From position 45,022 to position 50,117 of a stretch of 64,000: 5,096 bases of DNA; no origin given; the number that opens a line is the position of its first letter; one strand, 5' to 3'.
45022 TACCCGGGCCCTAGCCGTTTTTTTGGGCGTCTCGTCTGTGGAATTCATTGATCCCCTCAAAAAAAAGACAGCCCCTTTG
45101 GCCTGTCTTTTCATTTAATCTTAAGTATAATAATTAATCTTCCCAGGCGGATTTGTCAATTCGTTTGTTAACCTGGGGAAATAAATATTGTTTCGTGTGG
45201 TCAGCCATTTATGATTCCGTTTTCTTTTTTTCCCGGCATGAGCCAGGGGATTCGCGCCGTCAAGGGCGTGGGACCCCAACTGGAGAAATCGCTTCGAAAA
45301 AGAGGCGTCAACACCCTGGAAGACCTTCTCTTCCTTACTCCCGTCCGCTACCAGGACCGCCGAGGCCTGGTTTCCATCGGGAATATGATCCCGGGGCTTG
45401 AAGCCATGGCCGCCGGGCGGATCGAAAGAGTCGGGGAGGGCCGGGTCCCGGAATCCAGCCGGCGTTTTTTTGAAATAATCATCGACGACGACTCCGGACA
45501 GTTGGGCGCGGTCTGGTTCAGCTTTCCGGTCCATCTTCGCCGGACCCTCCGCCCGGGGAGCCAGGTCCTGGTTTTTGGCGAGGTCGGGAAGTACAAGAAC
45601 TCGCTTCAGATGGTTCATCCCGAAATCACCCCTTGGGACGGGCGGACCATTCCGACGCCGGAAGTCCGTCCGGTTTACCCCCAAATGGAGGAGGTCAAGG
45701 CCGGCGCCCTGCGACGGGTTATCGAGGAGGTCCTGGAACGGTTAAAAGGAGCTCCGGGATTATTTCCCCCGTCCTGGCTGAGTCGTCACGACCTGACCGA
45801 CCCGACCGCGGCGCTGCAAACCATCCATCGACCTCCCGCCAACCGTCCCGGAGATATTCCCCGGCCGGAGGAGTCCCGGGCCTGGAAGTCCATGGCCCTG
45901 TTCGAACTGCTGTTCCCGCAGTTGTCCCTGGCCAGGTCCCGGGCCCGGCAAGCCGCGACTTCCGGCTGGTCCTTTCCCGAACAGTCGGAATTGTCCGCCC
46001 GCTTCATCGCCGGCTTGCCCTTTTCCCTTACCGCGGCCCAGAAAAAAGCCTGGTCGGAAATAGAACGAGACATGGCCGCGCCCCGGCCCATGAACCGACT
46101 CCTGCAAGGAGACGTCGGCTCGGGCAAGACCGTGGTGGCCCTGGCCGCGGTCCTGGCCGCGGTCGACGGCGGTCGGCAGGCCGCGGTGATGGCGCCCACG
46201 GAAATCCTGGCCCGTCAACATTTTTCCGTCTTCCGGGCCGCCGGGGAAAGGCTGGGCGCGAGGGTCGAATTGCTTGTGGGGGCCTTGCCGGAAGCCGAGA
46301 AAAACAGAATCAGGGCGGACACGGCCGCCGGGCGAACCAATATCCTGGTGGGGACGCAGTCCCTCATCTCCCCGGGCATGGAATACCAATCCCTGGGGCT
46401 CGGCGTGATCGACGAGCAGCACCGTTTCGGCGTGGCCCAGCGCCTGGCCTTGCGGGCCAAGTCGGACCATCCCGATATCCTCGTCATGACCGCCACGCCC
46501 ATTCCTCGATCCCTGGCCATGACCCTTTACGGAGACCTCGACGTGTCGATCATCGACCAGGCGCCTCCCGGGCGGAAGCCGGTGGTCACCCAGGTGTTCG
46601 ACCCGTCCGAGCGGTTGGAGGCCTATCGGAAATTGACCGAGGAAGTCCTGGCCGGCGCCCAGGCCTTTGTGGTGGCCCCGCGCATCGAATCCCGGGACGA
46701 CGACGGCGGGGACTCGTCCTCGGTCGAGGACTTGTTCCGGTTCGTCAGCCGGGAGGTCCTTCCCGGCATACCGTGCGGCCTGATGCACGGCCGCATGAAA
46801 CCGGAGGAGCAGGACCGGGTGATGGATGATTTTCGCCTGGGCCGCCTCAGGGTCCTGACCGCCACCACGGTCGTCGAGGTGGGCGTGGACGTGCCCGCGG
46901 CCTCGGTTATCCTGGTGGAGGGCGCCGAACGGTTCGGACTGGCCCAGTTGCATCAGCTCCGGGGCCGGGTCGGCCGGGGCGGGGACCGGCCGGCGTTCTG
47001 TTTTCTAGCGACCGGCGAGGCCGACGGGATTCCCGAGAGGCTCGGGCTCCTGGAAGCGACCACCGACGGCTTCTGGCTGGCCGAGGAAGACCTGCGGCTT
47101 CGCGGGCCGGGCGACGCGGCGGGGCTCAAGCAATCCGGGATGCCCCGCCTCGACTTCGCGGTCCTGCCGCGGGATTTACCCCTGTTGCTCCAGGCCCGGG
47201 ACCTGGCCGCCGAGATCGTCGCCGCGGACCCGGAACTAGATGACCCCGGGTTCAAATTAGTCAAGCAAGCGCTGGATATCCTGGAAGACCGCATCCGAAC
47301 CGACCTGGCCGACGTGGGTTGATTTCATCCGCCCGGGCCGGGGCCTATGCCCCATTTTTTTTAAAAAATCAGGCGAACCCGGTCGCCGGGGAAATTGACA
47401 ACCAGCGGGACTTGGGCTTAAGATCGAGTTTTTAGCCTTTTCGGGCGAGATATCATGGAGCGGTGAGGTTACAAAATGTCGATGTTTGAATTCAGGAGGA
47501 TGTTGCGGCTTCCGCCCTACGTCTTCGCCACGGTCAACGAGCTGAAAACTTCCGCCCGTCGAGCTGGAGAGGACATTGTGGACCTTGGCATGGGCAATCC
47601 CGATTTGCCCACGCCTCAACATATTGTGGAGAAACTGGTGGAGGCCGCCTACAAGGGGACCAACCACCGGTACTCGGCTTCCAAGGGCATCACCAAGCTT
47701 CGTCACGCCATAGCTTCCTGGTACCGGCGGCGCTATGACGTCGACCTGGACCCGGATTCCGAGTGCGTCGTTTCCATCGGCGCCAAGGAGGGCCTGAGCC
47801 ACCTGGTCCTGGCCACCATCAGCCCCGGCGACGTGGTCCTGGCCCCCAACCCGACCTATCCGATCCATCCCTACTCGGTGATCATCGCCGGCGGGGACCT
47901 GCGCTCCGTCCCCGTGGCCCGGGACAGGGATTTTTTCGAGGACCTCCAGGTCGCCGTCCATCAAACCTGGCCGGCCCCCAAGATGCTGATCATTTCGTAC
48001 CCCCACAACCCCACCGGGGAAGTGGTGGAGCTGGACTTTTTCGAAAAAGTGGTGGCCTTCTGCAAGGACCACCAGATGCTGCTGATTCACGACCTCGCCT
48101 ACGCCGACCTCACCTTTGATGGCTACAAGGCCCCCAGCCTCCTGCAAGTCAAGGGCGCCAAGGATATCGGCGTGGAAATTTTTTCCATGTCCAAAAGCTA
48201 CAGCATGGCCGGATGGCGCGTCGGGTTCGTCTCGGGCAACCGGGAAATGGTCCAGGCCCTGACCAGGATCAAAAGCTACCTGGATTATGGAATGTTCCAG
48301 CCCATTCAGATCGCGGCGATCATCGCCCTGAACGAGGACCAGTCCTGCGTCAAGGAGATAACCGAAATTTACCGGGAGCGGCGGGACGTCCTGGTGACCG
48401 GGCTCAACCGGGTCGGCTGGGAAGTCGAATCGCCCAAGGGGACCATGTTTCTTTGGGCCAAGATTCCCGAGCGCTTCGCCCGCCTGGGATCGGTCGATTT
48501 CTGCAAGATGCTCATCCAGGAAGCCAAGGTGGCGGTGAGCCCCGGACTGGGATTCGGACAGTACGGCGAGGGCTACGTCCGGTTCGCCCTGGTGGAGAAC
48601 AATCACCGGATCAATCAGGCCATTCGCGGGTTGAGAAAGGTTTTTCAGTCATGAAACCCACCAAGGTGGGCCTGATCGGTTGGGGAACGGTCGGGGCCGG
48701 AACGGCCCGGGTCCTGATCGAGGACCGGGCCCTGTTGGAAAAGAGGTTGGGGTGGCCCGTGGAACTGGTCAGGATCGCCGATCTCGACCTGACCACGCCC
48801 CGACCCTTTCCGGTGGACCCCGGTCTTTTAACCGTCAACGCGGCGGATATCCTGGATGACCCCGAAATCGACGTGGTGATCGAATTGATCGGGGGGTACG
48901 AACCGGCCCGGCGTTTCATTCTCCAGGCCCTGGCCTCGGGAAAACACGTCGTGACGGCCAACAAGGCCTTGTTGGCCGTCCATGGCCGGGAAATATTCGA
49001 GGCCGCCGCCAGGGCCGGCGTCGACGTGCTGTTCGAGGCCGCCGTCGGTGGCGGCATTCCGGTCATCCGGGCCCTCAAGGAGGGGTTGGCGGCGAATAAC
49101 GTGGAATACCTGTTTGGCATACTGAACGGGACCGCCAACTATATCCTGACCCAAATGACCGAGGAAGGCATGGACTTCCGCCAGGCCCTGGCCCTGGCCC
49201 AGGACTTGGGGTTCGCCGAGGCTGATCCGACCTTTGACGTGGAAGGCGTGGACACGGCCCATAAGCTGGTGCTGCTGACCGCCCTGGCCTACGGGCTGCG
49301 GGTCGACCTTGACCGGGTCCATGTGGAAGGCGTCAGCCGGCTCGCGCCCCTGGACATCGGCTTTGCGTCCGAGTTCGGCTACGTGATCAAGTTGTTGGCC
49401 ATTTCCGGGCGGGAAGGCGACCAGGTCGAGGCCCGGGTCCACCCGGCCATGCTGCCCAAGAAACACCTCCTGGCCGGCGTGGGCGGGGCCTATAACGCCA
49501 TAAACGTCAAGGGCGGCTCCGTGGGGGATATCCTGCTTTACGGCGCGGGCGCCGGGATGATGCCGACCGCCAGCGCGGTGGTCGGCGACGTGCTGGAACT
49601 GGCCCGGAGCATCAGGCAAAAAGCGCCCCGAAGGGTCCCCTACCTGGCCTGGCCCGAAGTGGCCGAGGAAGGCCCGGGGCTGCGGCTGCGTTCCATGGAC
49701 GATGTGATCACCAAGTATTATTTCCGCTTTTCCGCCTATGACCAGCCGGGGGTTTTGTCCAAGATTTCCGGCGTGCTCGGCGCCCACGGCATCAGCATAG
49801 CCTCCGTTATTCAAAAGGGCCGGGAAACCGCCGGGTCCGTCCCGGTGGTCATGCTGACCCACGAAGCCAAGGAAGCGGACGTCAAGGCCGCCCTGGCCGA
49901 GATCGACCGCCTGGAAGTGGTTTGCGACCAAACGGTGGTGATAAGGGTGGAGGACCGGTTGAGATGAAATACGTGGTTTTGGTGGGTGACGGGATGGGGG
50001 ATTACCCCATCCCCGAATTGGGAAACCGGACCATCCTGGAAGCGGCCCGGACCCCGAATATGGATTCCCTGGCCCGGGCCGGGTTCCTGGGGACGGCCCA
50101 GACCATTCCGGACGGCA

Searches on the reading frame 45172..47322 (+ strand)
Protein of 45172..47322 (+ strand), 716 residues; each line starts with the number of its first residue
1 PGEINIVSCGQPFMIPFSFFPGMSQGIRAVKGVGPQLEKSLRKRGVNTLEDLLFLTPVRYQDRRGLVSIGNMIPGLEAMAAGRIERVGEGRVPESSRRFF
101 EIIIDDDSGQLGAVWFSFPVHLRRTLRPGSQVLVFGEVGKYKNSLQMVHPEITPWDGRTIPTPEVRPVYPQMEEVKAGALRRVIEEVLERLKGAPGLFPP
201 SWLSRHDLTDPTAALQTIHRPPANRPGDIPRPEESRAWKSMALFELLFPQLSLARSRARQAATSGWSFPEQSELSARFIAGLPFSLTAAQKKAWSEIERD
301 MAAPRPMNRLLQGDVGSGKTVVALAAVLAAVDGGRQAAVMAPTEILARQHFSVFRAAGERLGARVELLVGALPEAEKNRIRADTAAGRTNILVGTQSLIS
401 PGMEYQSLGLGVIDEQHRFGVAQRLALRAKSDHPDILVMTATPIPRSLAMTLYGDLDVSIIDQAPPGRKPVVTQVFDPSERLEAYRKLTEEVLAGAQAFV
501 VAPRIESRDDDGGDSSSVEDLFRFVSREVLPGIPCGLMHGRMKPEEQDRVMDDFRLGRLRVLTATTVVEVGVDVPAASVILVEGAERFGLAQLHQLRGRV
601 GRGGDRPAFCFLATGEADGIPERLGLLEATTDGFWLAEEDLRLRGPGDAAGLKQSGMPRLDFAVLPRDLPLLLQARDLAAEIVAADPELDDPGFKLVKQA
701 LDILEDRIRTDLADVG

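Call 71: search_protein_families(library=pfam, proteins=[window:45172-47322:+], max_evalue=0.00001)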
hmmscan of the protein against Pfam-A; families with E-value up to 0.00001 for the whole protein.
window:45172-47322:+ (716 aa): 6 families
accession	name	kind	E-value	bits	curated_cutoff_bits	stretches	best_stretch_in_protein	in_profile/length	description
PF00270.35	DEAD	-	7.5e-22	78.3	26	1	287-448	1-164/167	DEAD/DEAH box helicase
PF00271.37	Helicase_C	-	2.5e-20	73.2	23.5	1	493-604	13-110/110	Helicase conserved C-terminal domain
PF17191.10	RecG_wedge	-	1.5e-16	60.8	23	1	27-188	2-159/162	RecG wedge domain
PF19833.4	RecG_dom3_C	-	2.3e-13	50.4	26.8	1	630-706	1-78/87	ATP-dependent DNA helicase RecG, domain 3, C-terminal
PF01336.31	tRNA_anti-codon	-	5.5e-10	39.5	27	1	81-154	4-74/75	OB-fold nucleic acid binding domain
PF04851.21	ResIII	-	7.3e-08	32.9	22.5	1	285-443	3-162/164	Type III restriction enzyme, res subunit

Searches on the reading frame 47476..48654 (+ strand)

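Call 71: search_protein_families(library=pfam, proteins=[window:47476-48654:+], max_evalue=0.00001)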
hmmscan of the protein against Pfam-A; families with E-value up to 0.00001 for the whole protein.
window:47476-48654:+ (392 aa): 1 family
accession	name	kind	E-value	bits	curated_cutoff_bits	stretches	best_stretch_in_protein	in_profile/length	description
PF00155.27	Aminotran_1_2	-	2.7e-64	218.1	19.7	1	33-373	2-348/361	Aminotransferase class I and II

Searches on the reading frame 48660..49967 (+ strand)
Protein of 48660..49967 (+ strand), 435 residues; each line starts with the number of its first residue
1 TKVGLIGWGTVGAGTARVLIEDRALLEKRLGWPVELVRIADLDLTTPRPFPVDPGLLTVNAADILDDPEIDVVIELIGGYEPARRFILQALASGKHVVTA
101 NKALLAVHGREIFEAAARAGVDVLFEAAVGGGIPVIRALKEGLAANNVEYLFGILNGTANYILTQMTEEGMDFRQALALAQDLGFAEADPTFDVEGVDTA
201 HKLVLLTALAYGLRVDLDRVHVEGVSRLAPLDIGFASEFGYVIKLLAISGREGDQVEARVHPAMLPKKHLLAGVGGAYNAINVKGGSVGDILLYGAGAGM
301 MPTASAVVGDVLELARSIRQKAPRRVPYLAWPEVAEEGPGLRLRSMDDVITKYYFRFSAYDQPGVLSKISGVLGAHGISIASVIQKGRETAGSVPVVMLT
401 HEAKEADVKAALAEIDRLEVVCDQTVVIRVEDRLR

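Call 71: search_protein_families(library=pfam, proteins=[window:48660-49967:+], max_evalue=0.00001)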
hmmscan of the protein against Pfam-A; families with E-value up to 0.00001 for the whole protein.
window:48660-49967:+ (435 aa): 3 families
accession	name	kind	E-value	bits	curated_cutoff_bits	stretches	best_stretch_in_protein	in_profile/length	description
PF00742.24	Homoserine_dh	-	1.2e-61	208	22.9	1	134-312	1-173/173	Homoserine dehydrogenase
PF03447.22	NAD_binding_3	-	2.7e-19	70.5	24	1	7-126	1-116/116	Homoserine dehydrogenase, NAD binding domain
PF01842.31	ACT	-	1.2e-11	44.6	27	1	354-418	2-64/66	ACT domain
